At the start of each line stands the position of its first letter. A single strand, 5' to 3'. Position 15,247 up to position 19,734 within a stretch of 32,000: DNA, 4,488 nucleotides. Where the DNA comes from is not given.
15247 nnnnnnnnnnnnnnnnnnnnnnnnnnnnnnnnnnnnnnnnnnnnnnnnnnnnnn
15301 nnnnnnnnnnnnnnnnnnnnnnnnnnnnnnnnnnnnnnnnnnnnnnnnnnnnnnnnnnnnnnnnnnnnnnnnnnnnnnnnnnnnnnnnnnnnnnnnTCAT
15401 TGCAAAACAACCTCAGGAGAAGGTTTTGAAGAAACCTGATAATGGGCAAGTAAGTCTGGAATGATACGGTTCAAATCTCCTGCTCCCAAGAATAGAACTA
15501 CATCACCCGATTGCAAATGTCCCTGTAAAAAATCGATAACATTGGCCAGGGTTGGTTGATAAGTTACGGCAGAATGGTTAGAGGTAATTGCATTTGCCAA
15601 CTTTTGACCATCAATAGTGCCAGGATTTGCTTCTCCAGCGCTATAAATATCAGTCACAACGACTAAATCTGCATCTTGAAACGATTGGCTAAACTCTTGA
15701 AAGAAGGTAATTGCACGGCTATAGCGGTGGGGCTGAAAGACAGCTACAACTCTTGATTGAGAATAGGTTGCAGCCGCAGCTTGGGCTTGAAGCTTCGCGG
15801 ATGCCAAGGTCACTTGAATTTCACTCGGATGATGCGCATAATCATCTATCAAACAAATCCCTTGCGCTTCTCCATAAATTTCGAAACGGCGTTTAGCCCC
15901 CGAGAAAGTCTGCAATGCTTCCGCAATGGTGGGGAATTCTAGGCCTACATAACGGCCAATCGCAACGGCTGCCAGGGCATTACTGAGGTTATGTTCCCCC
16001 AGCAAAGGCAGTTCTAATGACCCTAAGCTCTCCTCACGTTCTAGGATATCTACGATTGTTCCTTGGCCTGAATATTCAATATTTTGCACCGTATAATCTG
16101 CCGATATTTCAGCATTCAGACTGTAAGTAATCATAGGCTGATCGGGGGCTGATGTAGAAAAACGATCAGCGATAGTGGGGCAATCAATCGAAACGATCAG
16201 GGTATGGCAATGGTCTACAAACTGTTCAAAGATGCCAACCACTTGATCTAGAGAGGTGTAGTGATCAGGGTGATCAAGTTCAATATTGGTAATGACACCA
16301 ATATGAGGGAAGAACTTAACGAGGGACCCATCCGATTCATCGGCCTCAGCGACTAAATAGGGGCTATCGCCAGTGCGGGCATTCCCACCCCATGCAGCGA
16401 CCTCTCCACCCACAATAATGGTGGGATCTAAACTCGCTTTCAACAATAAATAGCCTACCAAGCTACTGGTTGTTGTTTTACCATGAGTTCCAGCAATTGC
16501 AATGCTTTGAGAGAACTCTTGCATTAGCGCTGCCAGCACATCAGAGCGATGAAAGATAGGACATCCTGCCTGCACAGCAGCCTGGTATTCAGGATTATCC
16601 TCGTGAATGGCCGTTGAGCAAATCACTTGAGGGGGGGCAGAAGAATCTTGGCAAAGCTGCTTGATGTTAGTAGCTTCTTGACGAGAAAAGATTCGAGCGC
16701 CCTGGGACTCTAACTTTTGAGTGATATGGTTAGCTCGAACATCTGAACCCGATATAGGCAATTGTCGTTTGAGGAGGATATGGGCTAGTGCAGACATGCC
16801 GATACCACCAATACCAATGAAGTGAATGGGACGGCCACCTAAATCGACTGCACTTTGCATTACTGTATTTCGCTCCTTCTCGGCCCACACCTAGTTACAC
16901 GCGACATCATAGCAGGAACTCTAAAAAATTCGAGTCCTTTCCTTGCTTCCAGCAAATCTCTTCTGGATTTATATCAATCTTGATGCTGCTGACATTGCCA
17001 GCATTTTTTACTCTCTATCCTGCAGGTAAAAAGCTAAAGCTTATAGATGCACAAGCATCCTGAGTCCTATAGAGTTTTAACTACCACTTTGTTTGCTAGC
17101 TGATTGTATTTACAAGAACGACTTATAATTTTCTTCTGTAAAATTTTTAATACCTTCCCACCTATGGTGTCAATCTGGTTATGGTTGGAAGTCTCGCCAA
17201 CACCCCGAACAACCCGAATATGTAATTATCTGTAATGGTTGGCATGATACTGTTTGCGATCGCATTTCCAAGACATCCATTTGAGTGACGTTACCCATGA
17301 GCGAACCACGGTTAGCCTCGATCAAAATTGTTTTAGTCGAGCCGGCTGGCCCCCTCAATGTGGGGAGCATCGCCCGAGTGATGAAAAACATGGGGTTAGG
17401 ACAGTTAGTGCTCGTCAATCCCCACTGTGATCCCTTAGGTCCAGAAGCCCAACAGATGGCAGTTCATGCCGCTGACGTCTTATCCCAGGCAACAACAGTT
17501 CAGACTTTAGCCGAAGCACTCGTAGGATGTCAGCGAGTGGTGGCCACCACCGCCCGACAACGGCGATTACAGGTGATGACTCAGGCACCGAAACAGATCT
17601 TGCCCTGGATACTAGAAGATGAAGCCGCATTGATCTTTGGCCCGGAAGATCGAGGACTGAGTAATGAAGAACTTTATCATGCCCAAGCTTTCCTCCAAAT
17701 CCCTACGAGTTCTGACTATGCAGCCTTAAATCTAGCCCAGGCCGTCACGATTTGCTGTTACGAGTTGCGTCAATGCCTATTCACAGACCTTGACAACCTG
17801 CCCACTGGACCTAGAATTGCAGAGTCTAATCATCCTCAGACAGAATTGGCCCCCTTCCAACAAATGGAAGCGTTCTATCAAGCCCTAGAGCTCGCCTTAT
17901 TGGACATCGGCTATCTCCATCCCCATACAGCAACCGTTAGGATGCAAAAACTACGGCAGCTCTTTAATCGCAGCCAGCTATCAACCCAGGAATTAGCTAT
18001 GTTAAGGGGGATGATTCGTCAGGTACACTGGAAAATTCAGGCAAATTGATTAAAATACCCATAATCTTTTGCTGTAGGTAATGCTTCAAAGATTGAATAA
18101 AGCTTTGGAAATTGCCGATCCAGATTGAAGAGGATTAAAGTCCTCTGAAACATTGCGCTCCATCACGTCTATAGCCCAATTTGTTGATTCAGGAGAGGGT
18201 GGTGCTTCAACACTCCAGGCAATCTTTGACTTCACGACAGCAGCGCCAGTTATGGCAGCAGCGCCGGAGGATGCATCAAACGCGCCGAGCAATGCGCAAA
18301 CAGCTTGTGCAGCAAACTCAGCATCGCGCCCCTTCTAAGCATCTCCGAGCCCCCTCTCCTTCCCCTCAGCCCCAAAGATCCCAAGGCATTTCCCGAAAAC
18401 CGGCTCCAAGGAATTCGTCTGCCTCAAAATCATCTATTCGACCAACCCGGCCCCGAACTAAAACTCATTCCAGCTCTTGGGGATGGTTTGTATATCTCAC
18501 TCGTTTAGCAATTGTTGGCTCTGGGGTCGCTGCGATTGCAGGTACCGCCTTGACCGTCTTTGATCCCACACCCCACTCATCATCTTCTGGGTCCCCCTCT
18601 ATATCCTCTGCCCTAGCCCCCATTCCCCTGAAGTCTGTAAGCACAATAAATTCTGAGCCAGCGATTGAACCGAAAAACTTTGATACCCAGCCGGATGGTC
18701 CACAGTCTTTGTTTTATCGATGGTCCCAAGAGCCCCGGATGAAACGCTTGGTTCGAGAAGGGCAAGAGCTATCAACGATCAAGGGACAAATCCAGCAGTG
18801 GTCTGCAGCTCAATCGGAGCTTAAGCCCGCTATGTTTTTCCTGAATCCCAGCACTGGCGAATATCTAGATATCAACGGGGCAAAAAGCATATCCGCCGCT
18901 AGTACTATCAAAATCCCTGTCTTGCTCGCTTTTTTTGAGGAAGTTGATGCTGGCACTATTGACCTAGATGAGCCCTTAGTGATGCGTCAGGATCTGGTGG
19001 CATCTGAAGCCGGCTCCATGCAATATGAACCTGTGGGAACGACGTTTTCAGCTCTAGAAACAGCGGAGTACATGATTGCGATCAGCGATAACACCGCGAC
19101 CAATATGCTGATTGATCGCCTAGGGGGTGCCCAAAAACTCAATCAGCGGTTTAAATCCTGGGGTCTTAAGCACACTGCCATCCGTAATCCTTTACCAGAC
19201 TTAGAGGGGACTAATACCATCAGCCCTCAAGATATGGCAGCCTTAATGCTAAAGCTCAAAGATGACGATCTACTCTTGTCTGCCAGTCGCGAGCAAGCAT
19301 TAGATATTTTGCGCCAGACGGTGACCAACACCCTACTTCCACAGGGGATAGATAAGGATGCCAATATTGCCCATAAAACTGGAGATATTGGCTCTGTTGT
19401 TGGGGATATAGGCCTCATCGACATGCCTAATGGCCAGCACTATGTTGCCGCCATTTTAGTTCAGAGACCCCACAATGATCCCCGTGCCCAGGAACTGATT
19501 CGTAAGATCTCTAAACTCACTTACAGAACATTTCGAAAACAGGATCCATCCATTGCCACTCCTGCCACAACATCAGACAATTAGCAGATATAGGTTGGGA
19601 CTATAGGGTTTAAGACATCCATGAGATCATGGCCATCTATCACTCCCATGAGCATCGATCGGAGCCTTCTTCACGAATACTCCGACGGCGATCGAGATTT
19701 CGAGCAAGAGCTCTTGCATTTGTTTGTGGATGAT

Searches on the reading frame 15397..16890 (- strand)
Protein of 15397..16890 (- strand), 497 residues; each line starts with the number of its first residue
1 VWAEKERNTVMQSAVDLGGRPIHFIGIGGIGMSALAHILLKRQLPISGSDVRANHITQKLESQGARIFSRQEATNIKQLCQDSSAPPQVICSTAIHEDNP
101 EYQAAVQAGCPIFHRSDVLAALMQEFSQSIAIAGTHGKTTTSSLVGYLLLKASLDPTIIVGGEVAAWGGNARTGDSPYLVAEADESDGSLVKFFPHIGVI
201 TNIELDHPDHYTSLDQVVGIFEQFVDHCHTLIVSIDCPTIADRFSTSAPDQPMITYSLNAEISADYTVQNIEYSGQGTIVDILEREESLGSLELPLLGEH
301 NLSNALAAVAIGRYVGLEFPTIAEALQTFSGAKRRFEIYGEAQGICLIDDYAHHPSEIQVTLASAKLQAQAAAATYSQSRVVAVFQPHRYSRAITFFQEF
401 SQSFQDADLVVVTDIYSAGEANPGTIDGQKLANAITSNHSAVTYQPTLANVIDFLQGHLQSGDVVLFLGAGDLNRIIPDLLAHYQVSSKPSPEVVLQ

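Call 58: search_protein_families(library=ncbifam, proteins=[window:15397-16890:-], max_evalue=0.00001)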
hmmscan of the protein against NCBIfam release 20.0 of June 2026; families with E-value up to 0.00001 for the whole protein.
window:15397-16890:- (497 aa): 22 families
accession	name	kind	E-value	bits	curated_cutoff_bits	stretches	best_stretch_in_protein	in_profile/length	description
TIGR01082.1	murC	equivalog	3.3e-154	514.3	335.1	1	22-480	2-448/449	UDP-N-acetylmuramate--L-alanine ligase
NF011171.0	PRK14573.1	equivalog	2.2e-95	320.2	1015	1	22-476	7-440/809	bifunctional UDP-N-acetylmuramate--L-alanine ligase/D-alanine--D-alanine ligase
TIGR01081.1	mpl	equivalog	5.9e-50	170.6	388.7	1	22-482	2-445/448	UDP-N-acetylmuramate:L-alanyl-gamma-D-glutamyl-meso-diaminopimelate ligase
TIGR01087.1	murD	equivalog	4.9e-29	101.7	211.95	1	22-350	2-322/441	UDP-N-acetylmuramoyl-L-alanine--D-glutamate ligase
NF053645.1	pMurC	equivalog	7.5e-28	97.5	560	2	264-368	286-388/492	pseudomurein biosynthesis peptide ligase pMurC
NF001126.0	PRK00139.1-4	equivalog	1.6e-24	86.3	373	1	197-366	196-363/486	UDP-N-acetylmuramoyl-L-alanyl-D-glutamate--2,6-diaminopimelate ligase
TIGR01085.1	murE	subfamily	2.8e-23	82.6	257.3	1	197-473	180-449/472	UDP-N-acetylmuramyl-tripeptide synthetase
NF001124.0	PRK00139.1-2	equivalog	7.6e-22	77.7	476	1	197-471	201-468/500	UDP-N-acetylmuramoyl-L-alanyl-D-glutamate--2,6-diaminopimelate ligase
TIGR01143.1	murF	subfamily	1.2e-21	77.2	288.6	1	195-351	150-303/418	UDP-N-acetylmuramoyl-tripeptide--D-alanyl-D-alanine ligase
NF053648.1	pMurE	equivalog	7.3e-21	74.4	600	1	195-369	190-352/464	pseudomurein biosynthesis peptide ligase pMurE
NF008896.0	PRK11929.1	equivalog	2.3e-19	68.8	1023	1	197-367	204-378/965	bifunctional UDP-N-acetylmuramoyl-L-alanyl-D-glutamate--2,6-diaminopimelate ligase MurE/UDP-N-acetylmuramoyl-tripeptide--D-alanyl-D-alanine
NF001123.0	PRK00139.1-1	equivalog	7e-17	61.3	586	1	196-371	198-376/493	UDP-N-acetylmuramoyl-L-alanyl-D-glutamate--2,6-diaminopimelate ligase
NF053646.1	pMurD1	equivalog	1.6e-12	46.9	610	1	196-366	186-349/465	pseudomurein biosynthesis peptide ligase pMurD1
NF008897.0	PRK11930.1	equivalog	1.2e-11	43.4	804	1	195-373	183-360/822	bifunctional UDP-N-acetylmuramoyl-tripeptide:D-alanyl-D-alanine ligase/alanine racemase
NF053647.1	pMurD2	equivalog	3.5e-09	36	550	0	25-232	6-211/405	pseudomurein biosynthesis peptide ligase pMurD2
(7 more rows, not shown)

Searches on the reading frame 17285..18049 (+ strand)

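Call 58: search_protein_families(library=ncbifam, proteins=[window:17285-18049:+], max_evalue=0.00001)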
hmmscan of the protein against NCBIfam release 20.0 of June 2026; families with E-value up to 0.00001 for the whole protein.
window:17285-18049:+ (254 aa): 7 families
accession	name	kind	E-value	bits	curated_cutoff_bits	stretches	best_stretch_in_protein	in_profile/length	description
TIGR00050.1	rRNA_methyl_1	subfamily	9.8e-71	238.3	167.15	1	11-252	3-233/233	TrmJ/YjtD family RNA methyltransferase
NF011694.0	PRK15114.1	equivalog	6.8e-49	166.6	280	1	10-248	2-238/246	tRNA (cytosine(32)/uridine(32)-2'-O)-methyltransferase TrmJ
NF007752.0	PRK10433.1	equivalog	1.2e-38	132.8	212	1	12-164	2-158/228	tRNA/rRNA methyltransferase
NF041077.1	tRNAmeth_TrmJ_Sulfolob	equivalog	4.3e-28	98.5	350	1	13-163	2-153/229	tRNA (cytidine-2'-O-)-methyltransferase TrmJ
TIGR00186.1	rRNA_methyl_3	equivalog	3.9e-10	39.6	160.15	1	12-164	93-239/240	23S rRNA (guanosine(2251)-2'-O)-methyltransferase RlmB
TIGR00185.1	tRNA_yibK_trmL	equivalog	9.1e-10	38.6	190.6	1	13-164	2-148/154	tRNA (uridine(34)/cytosine(34)/5-carboxymethylaminomethyluridine(34)-2'-O)-methyltransferase TrmL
NF007683.0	PRK10358.1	equivalog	2.8e-08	33.8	282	1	13-161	2-144/157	tRNA (uridine(34)/cytosine(34)/5-carboxymethylaminomethyluridine(34)-2'-O)-methyltransferase TrmL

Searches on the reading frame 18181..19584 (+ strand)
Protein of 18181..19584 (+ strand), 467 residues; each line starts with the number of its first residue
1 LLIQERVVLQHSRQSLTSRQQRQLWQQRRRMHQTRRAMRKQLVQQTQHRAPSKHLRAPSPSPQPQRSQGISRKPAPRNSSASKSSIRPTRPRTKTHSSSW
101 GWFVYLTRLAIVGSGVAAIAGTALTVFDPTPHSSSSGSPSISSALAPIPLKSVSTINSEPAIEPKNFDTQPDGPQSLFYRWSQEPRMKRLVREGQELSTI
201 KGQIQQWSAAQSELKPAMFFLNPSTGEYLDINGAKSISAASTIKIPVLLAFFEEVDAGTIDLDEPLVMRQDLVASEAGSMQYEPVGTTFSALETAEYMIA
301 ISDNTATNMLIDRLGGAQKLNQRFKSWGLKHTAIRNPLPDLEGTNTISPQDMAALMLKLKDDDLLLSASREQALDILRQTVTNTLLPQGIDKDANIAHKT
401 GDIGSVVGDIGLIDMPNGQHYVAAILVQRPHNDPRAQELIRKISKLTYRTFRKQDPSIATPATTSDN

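Call 58: search_protein_families(library=ncbifam, proteins=[window:18181-19584:+], max_evalue=0.00001)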
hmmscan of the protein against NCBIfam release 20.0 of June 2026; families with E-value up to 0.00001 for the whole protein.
window:18181-19584:+ (467 aa): 60 families (the best 25 are shown)
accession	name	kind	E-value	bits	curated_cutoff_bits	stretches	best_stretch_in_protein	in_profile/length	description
NF033103.1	bla_class_A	equivalog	3.5e-36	124.7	200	1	218-450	15-256/257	class A beta-lactamase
NF012099.1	SubclassA2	equivalog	1e-22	80.6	320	1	221-454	22-273/275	class A beta-lactamase, subclass A2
NF000447.2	bla-A_Chryseo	exception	1.3e-15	57.4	510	1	230-453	51-292/292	CGA/CIA family class A beta-lactamase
NF000512.2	blaSGM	exception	2.6e-15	56.6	500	1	230-438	48-262/285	SGM family class A beta-lactamase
NF041445.1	blaRATA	exception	8.3e-13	48.1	660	1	228-451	55-299/302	RATA family class A beta-lactamase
NF000390.2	blaVEB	exception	1.9e-12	46.8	670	1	222-450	49-295/299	VEB family extended-spectrum class A beta-lactamase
NF033466.0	blaRCP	exception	3.1e-12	46.3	600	1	239-427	72-266/293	RCP family class A beta-lactamase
NF038400.1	blaTER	exception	9.4e-12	44.6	620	1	237-419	62-250/284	TER family class A beta-lactamase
NF012167.0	classA_firm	exception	9.7e-12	44.9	427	1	262-447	57-250/255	class A beta-lactamase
NF000446.2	blaCIA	exception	1.6e-11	43.7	640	1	232-453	53-292/292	CIA family extended-spectrum class A beta-lactamase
NF012156.1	blaP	exception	1.1e-10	41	660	1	216-445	61-296/307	class A beta-lactamase BlaP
NF050797.1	blaCESS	exception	1.6e-10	40.8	525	1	222-430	57-273/296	CESS family extended-spectrum class A beta-lactamase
NF033141.0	blaZ_gen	exception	2.8e-10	39.9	500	1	217-402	39-228/281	BlaZ-like penicillin-hydrolyzing class A beta-lactamase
NF000275.2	blaPLA_ORN_TER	exception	4.1e-10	39.2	550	1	237-413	62-242/291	PLA/ORN/TER family class A beta-lactamase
NF033867.1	blaPAU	exception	4.7e-10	39.3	640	1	269-422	103-263/293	PAU family class A beta-lactamase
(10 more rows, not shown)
